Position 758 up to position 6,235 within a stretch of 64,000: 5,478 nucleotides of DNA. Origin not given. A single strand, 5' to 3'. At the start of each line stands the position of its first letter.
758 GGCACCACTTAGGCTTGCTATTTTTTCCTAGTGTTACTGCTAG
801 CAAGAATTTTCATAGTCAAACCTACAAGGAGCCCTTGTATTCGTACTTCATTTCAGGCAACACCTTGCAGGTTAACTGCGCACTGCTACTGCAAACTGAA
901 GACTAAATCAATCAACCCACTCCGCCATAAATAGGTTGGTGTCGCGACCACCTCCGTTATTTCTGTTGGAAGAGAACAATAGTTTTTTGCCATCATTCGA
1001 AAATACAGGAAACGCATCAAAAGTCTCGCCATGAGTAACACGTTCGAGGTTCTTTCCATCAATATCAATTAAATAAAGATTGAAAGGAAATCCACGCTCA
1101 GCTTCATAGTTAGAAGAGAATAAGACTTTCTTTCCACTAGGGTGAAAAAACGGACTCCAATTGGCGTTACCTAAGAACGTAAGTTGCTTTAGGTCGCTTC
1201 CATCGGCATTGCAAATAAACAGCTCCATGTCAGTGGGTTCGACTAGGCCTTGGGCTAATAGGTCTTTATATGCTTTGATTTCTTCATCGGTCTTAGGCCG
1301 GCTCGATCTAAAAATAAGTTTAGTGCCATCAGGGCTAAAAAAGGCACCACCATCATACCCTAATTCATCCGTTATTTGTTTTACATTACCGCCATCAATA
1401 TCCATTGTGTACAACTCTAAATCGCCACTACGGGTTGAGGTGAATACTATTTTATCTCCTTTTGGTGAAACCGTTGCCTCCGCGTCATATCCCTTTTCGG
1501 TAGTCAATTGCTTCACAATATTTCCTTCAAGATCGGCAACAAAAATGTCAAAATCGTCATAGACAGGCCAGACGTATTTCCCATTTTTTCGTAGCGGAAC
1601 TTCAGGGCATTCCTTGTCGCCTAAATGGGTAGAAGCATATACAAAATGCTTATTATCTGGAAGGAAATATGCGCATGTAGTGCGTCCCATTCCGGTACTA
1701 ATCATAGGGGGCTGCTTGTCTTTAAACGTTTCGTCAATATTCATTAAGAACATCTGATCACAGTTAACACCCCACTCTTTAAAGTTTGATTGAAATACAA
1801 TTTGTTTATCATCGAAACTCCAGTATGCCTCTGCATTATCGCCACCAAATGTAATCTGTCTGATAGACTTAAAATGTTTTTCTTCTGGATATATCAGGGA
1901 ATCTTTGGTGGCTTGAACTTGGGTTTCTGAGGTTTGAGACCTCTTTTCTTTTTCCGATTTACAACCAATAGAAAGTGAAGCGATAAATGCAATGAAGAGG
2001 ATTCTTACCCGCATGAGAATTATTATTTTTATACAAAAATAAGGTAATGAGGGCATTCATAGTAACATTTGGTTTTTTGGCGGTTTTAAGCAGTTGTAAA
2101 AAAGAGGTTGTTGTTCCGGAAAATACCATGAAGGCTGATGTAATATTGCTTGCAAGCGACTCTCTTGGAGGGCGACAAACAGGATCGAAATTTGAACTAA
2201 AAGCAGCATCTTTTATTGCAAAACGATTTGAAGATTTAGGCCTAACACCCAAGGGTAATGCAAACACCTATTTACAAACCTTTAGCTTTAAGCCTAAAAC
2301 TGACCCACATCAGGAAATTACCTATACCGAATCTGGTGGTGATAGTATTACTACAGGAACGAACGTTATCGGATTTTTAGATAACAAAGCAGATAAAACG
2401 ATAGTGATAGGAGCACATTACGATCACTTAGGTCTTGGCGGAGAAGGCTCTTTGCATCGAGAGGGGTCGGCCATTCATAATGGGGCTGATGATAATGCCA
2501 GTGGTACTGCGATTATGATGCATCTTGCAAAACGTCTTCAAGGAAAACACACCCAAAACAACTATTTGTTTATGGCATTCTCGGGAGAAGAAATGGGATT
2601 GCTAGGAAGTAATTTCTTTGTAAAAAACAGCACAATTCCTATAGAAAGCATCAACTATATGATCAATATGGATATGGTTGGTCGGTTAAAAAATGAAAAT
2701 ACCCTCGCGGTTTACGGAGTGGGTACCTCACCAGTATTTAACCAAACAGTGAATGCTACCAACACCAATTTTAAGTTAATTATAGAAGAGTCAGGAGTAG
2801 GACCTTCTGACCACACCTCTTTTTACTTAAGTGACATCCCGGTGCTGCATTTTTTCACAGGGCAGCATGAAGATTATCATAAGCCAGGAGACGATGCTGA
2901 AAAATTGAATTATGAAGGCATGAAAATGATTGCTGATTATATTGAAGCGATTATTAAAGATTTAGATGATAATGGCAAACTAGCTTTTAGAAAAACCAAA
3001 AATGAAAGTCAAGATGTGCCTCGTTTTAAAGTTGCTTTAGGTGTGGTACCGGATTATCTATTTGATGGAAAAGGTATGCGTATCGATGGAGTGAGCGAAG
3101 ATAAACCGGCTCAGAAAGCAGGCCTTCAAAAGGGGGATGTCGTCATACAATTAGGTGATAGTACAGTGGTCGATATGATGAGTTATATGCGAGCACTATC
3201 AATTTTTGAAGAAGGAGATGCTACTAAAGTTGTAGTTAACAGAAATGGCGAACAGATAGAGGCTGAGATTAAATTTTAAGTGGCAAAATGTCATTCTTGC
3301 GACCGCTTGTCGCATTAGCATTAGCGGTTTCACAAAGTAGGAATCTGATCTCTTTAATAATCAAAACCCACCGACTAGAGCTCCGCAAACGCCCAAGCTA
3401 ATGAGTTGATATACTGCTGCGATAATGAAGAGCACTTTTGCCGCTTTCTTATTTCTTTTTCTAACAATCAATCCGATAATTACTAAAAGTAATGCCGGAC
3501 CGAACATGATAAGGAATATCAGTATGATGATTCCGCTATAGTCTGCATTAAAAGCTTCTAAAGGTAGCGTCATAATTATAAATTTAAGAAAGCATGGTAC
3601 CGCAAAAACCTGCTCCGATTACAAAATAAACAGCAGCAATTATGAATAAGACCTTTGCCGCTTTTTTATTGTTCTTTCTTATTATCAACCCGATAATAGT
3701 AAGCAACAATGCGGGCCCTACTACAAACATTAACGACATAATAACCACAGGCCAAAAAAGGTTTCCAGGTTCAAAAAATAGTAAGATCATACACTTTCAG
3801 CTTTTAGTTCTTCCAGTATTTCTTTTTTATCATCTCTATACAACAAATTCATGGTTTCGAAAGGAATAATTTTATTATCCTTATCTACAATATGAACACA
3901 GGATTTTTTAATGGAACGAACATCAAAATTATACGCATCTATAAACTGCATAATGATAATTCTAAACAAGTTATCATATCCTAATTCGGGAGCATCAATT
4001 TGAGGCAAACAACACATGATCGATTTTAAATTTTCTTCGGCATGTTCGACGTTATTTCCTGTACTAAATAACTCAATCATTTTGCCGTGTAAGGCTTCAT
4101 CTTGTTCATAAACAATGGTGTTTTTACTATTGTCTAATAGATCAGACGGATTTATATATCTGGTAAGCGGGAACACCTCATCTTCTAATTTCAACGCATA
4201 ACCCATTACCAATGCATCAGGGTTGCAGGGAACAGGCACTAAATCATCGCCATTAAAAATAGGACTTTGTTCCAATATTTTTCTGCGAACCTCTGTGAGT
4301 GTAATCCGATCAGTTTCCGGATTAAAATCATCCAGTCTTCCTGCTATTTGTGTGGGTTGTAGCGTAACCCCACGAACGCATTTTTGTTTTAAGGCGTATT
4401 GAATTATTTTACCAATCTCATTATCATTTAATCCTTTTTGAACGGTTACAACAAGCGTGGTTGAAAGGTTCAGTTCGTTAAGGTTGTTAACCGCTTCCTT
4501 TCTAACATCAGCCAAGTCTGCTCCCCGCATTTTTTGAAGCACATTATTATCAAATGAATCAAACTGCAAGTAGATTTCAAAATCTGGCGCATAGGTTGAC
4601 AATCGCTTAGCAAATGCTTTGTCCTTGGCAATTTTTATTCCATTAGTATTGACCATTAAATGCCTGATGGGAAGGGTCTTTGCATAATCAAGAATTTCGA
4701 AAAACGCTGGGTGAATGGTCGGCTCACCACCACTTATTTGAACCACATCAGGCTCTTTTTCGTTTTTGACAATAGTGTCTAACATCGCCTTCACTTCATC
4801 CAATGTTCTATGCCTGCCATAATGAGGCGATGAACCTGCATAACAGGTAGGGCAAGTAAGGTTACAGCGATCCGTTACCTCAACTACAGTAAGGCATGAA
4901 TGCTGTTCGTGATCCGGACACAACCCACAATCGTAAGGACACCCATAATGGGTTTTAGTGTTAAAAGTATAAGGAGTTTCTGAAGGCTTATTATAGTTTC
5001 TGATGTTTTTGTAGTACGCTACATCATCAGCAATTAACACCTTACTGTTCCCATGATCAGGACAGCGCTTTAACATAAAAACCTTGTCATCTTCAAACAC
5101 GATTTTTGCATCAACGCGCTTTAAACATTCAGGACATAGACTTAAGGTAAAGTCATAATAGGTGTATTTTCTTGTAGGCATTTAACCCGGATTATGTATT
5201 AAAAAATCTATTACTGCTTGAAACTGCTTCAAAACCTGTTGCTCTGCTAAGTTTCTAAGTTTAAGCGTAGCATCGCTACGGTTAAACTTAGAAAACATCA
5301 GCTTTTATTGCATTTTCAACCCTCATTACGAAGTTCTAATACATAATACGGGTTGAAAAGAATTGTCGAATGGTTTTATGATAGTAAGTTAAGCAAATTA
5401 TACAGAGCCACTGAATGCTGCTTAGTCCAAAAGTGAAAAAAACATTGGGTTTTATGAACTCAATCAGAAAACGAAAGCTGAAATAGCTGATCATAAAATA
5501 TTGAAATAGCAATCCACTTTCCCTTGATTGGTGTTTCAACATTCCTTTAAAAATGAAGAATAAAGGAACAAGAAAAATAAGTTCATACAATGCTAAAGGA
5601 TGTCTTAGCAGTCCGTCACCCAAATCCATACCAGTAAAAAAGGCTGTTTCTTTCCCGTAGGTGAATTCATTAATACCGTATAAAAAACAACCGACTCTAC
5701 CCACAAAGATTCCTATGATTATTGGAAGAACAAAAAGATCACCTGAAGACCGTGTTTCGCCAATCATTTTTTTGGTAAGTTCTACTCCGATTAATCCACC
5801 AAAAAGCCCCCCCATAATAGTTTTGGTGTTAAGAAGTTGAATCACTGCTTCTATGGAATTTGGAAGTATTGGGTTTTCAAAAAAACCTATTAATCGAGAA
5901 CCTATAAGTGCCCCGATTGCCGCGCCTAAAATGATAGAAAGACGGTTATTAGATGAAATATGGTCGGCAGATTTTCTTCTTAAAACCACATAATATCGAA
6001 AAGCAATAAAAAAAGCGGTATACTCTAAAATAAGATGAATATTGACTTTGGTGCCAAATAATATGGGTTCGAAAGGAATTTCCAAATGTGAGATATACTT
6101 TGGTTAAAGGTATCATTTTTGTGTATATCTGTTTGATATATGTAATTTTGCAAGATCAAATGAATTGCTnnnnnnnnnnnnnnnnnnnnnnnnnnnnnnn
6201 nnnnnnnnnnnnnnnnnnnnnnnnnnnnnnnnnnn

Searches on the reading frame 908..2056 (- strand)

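Call 76: search_protein_families(library=pfam, proteins=[window:908-2056:-], max_evalue=0.00001)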
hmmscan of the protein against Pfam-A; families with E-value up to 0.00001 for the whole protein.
window:908-2056:- (382 aa): 2 families
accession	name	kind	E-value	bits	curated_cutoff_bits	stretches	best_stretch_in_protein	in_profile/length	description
PF07676.18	PD40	-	1.5e-36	124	20.9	3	337-376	1-37/38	WD40-like Beta Propeller Repeat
PF00930.27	DPPIV_N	-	2e-07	30.5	22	0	171-256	262-352/354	Dipeptidyl peptidase IV (DPP IV) N-terminal region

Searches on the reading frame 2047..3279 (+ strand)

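Call 76: search_protein_families(library=pfam, proteins=[window:2047-3279:+], max_evalue=0.00001)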
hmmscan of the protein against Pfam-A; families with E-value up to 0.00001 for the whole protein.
window:2047-3279:+ (410 aa): 2 families
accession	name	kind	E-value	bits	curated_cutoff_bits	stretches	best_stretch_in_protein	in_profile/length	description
PF04389.22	Peptidase_M28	-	2.8e-40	138.6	21.3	1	106-301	1-191/193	Peptidase family M28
PF13180.12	PDZ_2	-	1.4e-09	38.5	27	1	343-409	13-79/80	PDZ domain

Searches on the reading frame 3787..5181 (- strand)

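Call 76: search_protein_families(library=pfam, proteins=[window:3787-5181:-], max_evalue=0.00001)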
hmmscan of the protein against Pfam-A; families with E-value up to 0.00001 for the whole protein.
window:3787-5181:- (464 aa): 2 families
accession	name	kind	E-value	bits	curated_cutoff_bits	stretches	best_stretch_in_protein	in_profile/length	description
PF04055.27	Radical_SAM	-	5.3e-26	92.2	29.5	1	100-262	1-165/166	Radical SAM superfamily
PF23545.1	Zn_ribbon_HMPTM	-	2.2e-20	72.4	27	1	8-51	1-44/45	HMPTM N-terminal zinc ribbon domain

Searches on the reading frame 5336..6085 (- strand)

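Call 76: search_protein_families(library=pfam, proteins=[window:5336-6085:-], max_evalue=0.00001)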
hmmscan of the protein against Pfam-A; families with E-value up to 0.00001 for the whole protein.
window:5336-6085:- (249 aa): 1 family
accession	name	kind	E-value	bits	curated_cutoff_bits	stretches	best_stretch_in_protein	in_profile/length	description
PF01790.23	LGT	-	4.6e-22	79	24.9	1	14-232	11-231/240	Prolipoprotein diacylglyceryl transferase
